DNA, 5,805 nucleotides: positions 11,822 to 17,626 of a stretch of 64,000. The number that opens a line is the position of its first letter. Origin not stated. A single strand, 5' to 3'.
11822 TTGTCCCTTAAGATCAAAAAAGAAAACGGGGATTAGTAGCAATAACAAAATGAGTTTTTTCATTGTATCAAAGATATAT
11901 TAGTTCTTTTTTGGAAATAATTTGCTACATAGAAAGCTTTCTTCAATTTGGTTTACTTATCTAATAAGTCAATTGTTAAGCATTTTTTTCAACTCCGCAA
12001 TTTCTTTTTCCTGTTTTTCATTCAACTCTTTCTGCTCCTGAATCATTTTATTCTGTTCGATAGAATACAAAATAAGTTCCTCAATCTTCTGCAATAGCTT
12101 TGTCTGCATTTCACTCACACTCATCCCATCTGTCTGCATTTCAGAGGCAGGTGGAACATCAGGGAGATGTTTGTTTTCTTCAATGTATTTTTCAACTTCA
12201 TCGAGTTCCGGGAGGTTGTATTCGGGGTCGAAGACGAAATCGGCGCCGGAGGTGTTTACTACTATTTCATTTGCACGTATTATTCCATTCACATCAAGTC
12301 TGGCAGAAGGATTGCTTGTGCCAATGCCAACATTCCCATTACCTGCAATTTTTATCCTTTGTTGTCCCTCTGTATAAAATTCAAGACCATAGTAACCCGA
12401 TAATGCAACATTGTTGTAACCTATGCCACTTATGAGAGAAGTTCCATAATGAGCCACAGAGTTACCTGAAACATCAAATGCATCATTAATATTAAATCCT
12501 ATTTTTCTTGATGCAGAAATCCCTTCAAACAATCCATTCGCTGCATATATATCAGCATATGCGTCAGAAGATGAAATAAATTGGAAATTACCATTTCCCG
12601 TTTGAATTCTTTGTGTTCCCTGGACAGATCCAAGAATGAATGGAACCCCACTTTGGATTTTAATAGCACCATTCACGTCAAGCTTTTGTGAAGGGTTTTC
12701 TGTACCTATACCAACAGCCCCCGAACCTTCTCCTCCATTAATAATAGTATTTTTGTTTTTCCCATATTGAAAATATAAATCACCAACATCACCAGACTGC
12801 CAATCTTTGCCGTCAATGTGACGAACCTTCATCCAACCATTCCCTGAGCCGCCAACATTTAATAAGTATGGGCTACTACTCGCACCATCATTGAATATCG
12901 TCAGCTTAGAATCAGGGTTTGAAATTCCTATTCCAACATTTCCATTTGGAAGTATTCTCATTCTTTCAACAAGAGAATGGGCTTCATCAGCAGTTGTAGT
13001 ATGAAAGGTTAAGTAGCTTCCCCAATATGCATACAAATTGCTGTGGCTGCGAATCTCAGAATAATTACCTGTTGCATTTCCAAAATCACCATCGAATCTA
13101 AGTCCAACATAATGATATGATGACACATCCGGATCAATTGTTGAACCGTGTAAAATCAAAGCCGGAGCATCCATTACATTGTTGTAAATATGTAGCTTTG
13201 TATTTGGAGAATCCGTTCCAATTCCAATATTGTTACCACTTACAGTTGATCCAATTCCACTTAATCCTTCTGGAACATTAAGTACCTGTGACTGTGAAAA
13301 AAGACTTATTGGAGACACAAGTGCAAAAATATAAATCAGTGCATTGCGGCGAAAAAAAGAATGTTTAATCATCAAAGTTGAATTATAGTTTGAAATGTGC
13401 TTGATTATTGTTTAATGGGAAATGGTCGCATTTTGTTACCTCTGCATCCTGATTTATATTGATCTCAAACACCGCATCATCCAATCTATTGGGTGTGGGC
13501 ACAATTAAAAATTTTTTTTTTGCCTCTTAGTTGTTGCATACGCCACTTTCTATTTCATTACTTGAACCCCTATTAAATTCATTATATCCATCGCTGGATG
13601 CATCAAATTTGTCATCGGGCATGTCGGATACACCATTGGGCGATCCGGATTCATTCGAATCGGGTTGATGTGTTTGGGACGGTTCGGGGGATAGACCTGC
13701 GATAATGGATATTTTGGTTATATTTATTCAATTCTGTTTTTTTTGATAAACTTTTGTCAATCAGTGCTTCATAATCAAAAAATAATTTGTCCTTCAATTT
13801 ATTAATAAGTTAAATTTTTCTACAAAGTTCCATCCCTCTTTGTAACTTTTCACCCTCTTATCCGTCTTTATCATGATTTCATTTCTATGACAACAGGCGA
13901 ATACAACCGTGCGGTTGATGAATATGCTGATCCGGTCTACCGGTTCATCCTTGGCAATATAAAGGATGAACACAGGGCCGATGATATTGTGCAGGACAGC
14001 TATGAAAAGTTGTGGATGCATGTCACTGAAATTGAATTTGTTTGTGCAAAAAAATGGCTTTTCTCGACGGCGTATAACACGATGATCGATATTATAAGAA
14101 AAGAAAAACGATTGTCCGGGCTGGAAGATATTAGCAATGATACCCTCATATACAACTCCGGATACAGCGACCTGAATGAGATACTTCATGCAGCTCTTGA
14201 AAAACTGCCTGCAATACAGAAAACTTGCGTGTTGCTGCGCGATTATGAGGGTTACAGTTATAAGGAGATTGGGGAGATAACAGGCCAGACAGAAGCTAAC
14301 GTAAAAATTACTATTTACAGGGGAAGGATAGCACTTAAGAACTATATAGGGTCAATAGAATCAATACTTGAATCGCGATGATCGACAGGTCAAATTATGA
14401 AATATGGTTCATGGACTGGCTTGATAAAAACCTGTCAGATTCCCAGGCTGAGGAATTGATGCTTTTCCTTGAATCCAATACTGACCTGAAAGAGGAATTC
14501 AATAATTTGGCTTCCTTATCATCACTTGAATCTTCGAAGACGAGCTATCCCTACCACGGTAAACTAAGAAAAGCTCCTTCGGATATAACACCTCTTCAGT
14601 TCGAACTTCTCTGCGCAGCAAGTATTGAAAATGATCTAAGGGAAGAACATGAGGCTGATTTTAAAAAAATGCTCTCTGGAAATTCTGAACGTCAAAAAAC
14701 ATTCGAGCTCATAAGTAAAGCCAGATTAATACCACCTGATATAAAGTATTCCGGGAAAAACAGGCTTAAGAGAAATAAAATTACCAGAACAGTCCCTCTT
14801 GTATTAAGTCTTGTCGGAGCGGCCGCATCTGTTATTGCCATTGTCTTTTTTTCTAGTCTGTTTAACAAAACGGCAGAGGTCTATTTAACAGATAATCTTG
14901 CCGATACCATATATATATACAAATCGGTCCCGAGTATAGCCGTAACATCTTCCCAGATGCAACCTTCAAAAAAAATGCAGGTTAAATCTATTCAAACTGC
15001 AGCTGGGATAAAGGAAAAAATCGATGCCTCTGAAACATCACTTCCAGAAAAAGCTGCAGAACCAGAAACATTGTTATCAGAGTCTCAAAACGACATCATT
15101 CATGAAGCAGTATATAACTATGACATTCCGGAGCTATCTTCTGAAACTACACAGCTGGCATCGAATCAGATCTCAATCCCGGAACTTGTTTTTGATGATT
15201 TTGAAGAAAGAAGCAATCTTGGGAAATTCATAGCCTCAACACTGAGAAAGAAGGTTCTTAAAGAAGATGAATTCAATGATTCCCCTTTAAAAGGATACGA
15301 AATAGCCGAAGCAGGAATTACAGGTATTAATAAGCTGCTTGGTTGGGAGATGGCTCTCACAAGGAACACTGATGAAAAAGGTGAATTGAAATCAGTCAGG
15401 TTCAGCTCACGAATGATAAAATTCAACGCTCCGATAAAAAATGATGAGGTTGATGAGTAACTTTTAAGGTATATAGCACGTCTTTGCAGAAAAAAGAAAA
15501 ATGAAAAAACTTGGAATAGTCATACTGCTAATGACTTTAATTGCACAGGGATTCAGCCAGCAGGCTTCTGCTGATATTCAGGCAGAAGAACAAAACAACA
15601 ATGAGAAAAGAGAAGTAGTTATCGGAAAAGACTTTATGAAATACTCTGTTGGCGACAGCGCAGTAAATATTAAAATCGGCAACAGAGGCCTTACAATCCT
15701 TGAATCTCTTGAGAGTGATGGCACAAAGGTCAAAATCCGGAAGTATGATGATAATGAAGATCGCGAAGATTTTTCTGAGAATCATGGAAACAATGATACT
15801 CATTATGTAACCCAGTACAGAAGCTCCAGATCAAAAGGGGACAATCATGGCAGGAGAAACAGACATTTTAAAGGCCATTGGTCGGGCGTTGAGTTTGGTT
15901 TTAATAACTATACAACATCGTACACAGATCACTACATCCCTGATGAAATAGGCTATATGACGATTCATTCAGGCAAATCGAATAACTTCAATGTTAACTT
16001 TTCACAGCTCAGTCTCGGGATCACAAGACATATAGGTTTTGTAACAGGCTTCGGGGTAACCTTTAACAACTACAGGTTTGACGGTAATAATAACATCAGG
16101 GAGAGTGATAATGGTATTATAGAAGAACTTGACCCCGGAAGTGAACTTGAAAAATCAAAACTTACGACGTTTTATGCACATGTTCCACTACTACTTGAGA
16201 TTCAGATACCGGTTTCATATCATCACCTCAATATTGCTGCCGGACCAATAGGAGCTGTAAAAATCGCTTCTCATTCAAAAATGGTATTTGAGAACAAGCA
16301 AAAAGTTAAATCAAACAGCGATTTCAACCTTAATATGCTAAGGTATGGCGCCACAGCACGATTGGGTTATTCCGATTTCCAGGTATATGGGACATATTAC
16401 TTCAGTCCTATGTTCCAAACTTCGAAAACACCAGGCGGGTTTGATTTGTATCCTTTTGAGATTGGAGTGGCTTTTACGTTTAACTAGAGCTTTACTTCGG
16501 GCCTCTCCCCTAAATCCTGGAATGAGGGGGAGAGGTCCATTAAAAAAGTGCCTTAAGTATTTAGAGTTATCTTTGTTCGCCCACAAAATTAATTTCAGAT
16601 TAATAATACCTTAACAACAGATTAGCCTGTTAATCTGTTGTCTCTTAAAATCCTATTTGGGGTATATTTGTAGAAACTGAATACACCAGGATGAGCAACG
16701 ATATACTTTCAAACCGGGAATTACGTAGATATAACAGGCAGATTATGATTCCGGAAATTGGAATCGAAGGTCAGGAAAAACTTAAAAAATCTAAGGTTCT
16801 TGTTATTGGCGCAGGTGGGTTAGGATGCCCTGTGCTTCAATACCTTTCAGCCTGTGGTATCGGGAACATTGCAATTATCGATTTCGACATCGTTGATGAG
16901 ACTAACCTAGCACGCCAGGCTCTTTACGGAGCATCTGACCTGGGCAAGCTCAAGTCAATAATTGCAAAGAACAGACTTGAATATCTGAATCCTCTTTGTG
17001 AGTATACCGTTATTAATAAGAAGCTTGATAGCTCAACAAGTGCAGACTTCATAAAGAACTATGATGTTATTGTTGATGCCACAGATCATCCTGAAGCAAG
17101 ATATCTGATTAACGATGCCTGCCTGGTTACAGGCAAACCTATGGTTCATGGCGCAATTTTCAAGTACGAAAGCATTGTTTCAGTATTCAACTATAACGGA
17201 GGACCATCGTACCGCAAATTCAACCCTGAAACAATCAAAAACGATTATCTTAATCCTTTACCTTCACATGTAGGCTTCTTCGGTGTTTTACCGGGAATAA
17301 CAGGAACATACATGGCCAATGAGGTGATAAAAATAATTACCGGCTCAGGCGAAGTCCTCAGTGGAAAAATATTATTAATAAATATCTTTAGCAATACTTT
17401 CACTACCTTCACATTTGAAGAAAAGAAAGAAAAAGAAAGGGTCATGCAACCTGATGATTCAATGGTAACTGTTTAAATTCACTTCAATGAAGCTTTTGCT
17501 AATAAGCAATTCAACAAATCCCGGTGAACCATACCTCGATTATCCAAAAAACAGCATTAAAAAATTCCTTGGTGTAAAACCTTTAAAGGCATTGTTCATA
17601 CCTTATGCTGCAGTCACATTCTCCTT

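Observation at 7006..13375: Tandem array of five paralogs with variable heads and a conserved ~330-370-nt 3' module (constant tail, variable head)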

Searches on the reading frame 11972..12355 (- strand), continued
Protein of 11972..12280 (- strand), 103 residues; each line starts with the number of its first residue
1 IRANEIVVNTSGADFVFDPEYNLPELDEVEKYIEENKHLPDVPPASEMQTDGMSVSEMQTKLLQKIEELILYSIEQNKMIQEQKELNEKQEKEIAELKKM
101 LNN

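Call 61: search_protein_families(library=phrogs, proteins=[L085:1-1512:+, L085:1999-5850:+, L085:6286-6690:+, L085:6678-7151:+, L085:7525-8115:+, L085:8127-9227:+, L083:1964-3328:+, L083:3643-7620:+, L083:9689-10351:+, L083:10356-11219:+], max_evalue=0.001)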
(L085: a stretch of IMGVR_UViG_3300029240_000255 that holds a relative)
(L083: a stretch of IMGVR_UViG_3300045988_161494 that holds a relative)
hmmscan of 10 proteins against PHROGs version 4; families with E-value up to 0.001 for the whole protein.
L085:1-1512:+ (504 aa): 1 family
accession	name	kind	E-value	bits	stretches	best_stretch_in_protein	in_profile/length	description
phrog_1423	-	DNA, RNA and nucleotide metabolism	6.7e-73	247.3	1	2-384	97-445/1040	Reverse transcriptase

L085:1999-5850:+ (1284 aa): 38 families (the best 25 are shown)
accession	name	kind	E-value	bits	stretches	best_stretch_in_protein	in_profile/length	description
phrog_15074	-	unknown function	3.9e-179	599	2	12-871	10-873/1773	-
phrog_19846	-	unknown function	6.4e-150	502.1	1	17-711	23-681/1272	-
phrog_22546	-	unknown function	5.3e-134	449.5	1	1-666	3-651/1386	-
phrog_17422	-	unknown function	2.8e-54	185.3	1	1-484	2-467/961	-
phrog_26019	-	unknown function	4.2e-27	95.2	1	2-417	9-420/1347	-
phrog_31303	-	unknown function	6.3e-24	84.7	1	110-707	123-689/980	-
phrog_5668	-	tail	1.1e-19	70.8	1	1159-1283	1443-1563/1567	tail fiber protein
phrog_11011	-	tail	2.9e-16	59.5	1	1182-1283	1180-1282/1291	long tail fiber protein distal subunit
phrog_5481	-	tail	1.3e-14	54.7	1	1082-1283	821-1025/1043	tail fiber protein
phrog_1980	-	tail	2.7e-14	54.3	1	1044-1283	204-435/449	tail fiber protein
phrog_14572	-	tail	2.3e-13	51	1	1174-1283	356-475/484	tail fiber protein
phrog_21722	-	tail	5.6e-11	42.7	1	1169-1282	471-572/576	long tail fiber protein distal subunit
phrog_1699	-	tail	1.9e-10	41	1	1158-1281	871-994/1000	long tail fiber protein distal subunit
phrog_8215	-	tail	4.1e-10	39.7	1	1179-1281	905-999/1000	baseplate wedge initiator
phrog_5073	-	tail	4.9e-10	40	1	925-984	326-381/519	tail fiber protein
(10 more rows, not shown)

L085:6286-6690:+ (135 aa): 5 families
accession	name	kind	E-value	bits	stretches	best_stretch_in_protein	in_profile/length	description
phrog_873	-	head and packaging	9e-47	161.1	1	4-129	352-481/1277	endolysin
phrog_2276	-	tail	2.8e-23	83.5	1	4-126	487-604/673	tail length tape measure protein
phrog_7694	-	unknown function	1.6e-16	61.3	1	3-124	500-621/675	-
phrog_7182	-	other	1.8e-16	60.6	1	6-123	657-784/1228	tail injection transglycosylase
phrog_992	-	head and packaging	1.5e-11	44.7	1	9-120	166-274/764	head protein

L085:6678-7151:+ (158 aa): 2 families
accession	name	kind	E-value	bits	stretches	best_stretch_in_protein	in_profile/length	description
phrog_26448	-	unknown function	9.2e-27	94.7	1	77-158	101-185/187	-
phrog_5595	-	unknown function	9.7e-05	22.9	1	12-127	78-189/243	-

L085:7525-8115:+ (197 aa): 0 families

L085:8127-9227:+ (367 aa): 0 families

L083:1964-3328:+ (455 aa): 0 families

L083:3643-7620:+ (1326 aa): 13 families
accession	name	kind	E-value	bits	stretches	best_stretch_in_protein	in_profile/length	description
phrog_19846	-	unknown function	2e-135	454.1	1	16-955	23-912/1272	-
phrog_15074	-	unknown function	1.8e-94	318.3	2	250-651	294-716/1773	-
phrog_22546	-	unknown function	1.9e-91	308.4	3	15-469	18-491/1386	-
phrog_27577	-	tail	8.4e-63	213.5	2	850-1030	746-925/1795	tail protein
phrog_31303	-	unknown function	8.4e-62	210.1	1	28-657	37-696/980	-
phrog_17422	-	unknown function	6.8e-48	164.2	1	5-457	7-475/961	-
phrog_21973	-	tail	1.4e-39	135.6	1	686-1004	41-358/3605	tail protein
phrog_2204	-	other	1.7e-29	103.9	2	684-824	452-594/764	glycerophosphoryl diester phosphodiesterase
phrog_16381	-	unknown function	1.4e-18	66.2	2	699-826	1414-1541/2681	-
phrog_2929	-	tail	9.2e-15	54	2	844-987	380-524/1939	tail fiber protein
phrog_11032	-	tail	2.7e-10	40.3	2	691-817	174-302/643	tail protein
phrog_101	-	transcription regulation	2.8e-10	41.3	0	769-823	113-167/203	CII-like transcriptional activator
phrog_3989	-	unknown function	2.2e-07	31.5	0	764-828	50-114/296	-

L083:9689-10351:+ (221 aa): 1 family
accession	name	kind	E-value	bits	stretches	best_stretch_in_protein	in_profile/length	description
phrog_3269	-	tail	0.00088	19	0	94-139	12-55/689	tail protein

L083:10356-11219:+ (288 aa): 0 families

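Call 67: fold_search(model_id=the predicted structure, library=viral)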
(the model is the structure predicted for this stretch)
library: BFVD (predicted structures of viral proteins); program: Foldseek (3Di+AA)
matches with E <= 10: 340; with E <= 0.001: 0
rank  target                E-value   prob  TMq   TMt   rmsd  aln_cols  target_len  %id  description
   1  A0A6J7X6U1            6.0e-02  0.38  0.24  0.05  13.2       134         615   25  Intramolecular chaperone auto-processing domain containing protein [uncultured Caudovirales phage]
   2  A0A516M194            1.0e-01  0.97  0.25  0.05   8.2        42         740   40  (no name in the UniProt tables at hand)
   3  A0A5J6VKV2            1.1e-01  0.94  0.46  0.09   9.0        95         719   28  Uncharacterized protein [Megaviridae environmental sample]
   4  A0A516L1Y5            1.3e-01  0.99  0.25  0.10   3.1        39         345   44  (no name in the UniProt tables at hand)
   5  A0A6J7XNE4            1.3e-01  0.99  0.26  0.06   2.8        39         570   38  Intramolecular chaperone auto-processing domain containing protein [uncultured Caudovirales phage]
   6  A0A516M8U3            1.3e-01  0.16  0.21  0.04  15.3       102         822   24  (no name in the UniProt tables at hand)
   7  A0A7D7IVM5            1.4e-01  0.90  0.23  0.06  10.2        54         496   30  (no name in the UniProt tables at hand)
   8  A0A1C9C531            1.4e-01  0.90  0.24  0.07  10.5        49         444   35  Putative endosialidase [Heterosigma akashiwo virus 01]
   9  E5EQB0                1.5e-01  0.54  0.35  0.20  10.1       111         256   25  (no name in the UniProt tables at hand)
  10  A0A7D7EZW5            1.7e-01  0.80  0.22  0.03  10.8        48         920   40  (no name in the UniProt tables at hand)
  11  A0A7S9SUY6            1.7e-01  0.54  0.40  0.20  11.1       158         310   19  Peptidase S74 domain-containing protein [Virus NIOZ-UU159]
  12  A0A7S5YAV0            1.8e-01  0.98  0.22  0.05   5.6        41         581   49  (no name in the UniProt tables at hand)
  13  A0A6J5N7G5            2.0e-01  0.97  0.25  0.06   6.2        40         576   32  Uncharacterized protein [uncultured Caudovirales phage]
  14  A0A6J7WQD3            2.0e-01  0.97  0.25  0.03   7.2        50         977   36  Intramolecular chaperone auto-processing domain containing protein [uncultured Caudovirales phage]
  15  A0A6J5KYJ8            2.0e-01  0.51  0.25  0.06  12.2        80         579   26  Uncharacterized protein [uncultured Caudovirales phage]
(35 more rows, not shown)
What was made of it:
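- On Peptidase S74 / ICA domain (PF13884): BFVD ICA/S74 proteins score E 0.06-0.3 (call 67).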

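Call 77: search_protein_families(library=pfam, proteins=[L070:10569-11861:-, L065:8123-9613:+, L064:7329-8741:+, L023:4491-5576:+, L040:11381-11917:+, L040:11910-12578:+, L066:6053-7252:+, L066:7245-7754:+, L066:1487-1897:+, L066:1903-2382:+], max_evalue=0.01)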
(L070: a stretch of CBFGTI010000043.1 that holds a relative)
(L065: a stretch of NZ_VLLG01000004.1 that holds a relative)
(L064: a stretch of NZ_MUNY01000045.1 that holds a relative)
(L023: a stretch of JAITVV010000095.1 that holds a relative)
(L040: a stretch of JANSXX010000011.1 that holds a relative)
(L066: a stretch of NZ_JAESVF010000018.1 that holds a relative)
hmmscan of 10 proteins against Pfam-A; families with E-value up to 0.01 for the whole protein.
L070:10569-11861:- (431 aa): 0 families

L065:8123-9613:+ (497 aa): 0 families

L064:7329-8741:+ (471 aa): 0 families

L023:4491-5576:+ (362 aa): 1 family
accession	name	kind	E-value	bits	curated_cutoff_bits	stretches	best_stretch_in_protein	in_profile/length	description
PF18962.6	Por_Secre_tail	-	2.3e-06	28.2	27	1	284-360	1-75/75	Secretion system C-terminal sorting domain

L040:11381-11917:+ (179 aa): 2 families
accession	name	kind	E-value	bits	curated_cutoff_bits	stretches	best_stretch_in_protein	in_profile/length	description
PF03938.19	OmpH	-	5.5e-26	91.9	32.4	1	33-174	1-140/141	Outer membrane protein (OmpH-like)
PF09471.16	Peptidase_M64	-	0.0015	18.2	26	1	42-160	157-268/302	IgA Peptidase M64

L040:11910-12578:+ (223 aa): 0 families

L066:6053-7252:+ (400 aa): 1 family
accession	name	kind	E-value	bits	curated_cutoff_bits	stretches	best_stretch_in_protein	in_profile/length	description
PF05137.18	PilN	-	4.7e-05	23.8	22.8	1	339-392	18-74/78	Fimbrial assembly protein (PilN)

L066:7245-7754:+ (170 aa): 0 families

L066:1487-1897:+ (137 aa): 2 families
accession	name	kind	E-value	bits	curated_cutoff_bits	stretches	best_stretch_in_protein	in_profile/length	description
PF16732.10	ComP_DUS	-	6.5e-06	27.4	27.3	1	40-114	7-78/87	Type IV minor pilin ComP, DNA uptake sequence receptor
PF16734.10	Pilin_GH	-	2.5e-05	25.1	28.9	1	47-110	3-62/114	Type IV pilin-like G and H, putative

L066:1903-2382:+ (160 aa): 1 family
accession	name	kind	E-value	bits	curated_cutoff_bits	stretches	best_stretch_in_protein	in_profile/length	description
PF01478.23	Peptidase_A24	-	0.00025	21.9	26.5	1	5-118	2-101/104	Type IV leader peptidase family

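Call 80: search_protein_families(library=pfam, proteins=[P0153, P0161, P0164, P0169], max_evalue=0.001)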
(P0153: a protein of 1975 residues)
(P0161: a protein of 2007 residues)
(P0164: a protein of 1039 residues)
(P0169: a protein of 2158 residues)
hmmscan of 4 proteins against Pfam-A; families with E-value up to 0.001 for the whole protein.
P0153 (1975 aa): 6 families
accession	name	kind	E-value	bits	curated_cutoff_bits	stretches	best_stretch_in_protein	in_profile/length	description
PF18998.6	Flg_new_2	-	2.1e-27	95.3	23.6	4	1229-1299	2-71/73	Divergent InlB B-repeat domain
PF00041.27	fn3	-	8e-15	55.3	25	0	955-1021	2-66/84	Fibronectin type III domain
PF16383.10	DUF4992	-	1.3e-05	25.5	29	0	51-113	63-126/183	Domain of unknown function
PF24421.1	Ig_J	-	0.00018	22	29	0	264-295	62-93/104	Tip attachment protein J, Ig-like domain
PF25814.1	fn3_SORL1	-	0.00051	20.5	27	0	956-987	5-36/90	SORL1-like, fn3 domain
PF16656.11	Pur_ac_phosph_N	-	0.00081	20.3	30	0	42-111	4-81/93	Purple acid Phosphatase, N-terminal domain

P0161 (2007 aa): 0 families

P0164 (1039 aa): 0 families

P0169 (2158 aa): 0 families

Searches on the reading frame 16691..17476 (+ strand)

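Call 64: search_protein_families(library=pfam, proteins=[window:16691-17476:+], max_evalue=0.001)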
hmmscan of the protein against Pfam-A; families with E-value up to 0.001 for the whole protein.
window:16691-17476:+ (261 aa): 3 families
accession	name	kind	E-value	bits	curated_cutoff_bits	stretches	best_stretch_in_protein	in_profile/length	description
PF00899.27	ThiF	-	1.1e-67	228.1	28.1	1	14-249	1-236/238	ThiF family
PF01488.26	Shikimate_DH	-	5.1e-06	27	24.3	1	29-93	8-75/138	Shikimate / quinate 5-dehydrogenase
PF03435.24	Sacchrp_dh_NADP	-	0.00034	21.4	25.1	0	36-156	1-100/129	Saccharopine dehydrogenase NADP binding domain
